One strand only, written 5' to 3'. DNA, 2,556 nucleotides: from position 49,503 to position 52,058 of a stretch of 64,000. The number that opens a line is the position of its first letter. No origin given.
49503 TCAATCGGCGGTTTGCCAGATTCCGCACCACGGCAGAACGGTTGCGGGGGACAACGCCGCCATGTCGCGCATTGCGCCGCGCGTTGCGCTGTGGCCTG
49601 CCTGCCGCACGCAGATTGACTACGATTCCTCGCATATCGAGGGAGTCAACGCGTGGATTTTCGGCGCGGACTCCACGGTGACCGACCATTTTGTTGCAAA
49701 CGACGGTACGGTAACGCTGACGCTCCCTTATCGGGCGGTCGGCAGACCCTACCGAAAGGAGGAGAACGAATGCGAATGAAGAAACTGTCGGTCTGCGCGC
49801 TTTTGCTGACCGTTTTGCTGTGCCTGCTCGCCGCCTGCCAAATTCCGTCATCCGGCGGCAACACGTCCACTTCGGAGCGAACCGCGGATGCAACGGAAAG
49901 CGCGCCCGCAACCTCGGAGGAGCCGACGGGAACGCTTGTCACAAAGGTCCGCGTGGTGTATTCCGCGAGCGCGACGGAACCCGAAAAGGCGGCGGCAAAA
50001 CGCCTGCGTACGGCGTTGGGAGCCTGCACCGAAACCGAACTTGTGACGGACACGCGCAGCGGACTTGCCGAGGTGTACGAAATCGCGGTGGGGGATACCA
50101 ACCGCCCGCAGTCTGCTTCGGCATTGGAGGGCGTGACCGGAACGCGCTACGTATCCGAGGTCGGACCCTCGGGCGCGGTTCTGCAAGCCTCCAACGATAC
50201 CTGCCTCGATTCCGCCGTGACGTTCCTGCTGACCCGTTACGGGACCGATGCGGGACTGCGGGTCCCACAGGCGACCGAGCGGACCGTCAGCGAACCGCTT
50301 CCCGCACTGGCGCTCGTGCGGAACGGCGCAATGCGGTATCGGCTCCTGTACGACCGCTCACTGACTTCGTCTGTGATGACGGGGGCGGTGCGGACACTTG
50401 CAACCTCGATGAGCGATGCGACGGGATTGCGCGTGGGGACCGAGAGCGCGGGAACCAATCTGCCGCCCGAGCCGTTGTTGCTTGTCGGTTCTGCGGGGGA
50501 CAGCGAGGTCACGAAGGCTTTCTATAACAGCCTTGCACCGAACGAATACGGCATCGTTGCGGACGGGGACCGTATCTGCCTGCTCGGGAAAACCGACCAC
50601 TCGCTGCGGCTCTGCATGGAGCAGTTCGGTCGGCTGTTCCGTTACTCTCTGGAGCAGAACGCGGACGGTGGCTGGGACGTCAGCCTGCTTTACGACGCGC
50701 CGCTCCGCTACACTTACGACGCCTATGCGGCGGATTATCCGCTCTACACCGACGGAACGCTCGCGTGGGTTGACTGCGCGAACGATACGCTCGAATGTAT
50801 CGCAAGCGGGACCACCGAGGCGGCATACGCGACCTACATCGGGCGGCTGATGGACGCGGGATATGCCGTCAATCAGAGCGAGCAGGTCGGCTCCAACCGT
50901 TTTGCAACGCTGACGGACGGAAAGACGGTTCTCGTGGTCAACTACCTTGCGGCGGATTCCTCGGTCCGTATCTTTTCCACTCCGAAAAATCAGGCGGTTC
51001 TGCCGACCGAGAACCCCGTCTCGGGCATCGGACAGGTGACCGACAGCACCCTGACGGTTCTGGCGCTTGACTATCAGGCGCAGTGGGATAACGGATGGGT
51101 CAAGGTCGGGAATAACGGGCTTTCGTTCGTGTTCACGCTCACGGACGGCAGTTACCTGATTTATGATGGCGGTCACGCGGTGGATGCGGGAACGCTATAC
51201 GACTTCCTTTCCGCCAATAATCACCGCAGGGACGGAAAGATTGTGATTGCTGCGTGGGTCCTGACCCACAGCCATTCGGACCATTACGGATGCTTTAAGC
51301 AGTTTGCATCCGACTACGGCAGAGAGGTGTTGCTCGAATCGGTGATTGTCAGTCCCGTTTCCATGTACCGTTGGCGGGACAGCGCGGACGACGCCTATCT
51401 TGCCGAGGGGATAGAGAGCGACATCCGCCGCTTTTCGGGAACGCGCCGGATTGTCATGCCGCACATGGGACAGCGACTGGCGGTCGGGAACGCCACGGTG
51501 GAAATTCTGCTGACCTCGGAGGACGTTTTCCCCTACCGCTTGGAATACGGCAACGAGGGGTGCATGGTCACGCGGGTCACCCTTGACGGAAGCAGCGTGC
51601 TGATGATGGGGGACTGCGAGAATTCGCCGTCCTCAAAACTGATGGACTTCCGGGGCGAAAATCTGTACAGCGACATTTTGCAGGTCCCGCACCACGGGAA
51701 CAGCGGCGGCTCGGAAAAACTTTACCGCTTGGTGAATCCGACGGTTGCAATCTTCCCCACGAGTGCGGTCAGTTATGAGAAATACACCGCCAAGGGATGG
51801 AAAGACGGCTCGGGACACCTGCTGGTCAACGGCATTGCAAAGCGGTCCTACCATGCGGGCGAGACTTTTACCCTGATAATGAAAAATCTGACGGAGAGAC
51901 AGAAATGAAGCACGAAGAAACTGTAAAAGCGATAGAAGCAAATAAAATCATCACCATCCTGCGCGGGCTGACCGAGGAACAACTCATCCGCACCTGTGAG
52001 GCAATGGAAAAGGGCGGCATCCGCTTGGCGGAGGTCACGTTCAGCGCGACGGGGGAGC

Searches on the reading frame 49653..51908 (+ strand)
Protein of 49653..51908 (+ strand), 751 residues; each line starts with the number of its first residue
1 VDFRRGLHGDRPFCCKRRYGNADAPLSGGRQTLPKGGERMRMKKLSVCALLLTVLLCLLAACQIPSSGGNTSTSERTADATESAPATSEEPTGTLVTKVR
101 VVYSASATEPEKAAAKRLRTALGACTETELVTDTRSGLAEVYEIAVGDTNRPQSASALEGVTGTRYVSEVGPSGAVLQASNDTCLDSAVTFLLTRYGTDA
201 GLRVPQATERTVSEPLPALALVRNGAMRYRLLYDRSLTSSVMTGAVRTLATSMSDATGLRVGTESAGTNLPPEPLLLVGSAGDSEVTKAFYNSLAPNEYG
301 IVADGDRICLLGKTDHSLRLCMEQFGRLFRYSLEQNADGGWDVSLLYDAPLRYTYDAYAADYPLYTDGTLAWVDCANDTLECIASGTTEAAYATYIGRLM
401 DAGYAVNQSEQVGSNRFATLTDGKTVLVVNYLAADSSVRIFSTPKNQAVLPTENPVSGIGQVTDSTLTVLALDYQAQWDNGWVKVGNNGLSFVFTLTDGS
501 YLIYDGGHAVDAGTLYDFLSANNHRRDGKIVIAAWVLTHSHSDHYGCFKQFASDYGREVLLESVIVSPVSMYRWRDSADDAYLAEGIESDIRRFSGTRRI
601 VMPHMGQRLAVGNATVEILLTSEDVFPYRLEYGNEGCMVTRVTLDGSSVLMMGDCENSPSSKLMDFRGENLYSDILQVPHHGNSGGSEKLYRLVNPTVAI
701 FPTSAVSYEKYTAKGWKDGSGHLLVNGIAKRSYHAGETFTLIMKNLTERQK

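Call 12: search_protein_families(library=pfam, proteins=[window:49653-51908:+], max_evalue=0.001)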
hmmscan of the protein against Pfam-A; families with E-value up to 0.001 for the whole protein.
window:49653-51908:+ (751 aa): 1 family
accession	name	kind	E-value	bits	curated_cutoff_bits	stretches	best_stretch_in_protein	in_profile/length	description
PF00753.33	Lactamase_B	-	4.2e-07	30.5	22.7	1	489-688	6-178/196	Metallo-beta-lactamase superfamily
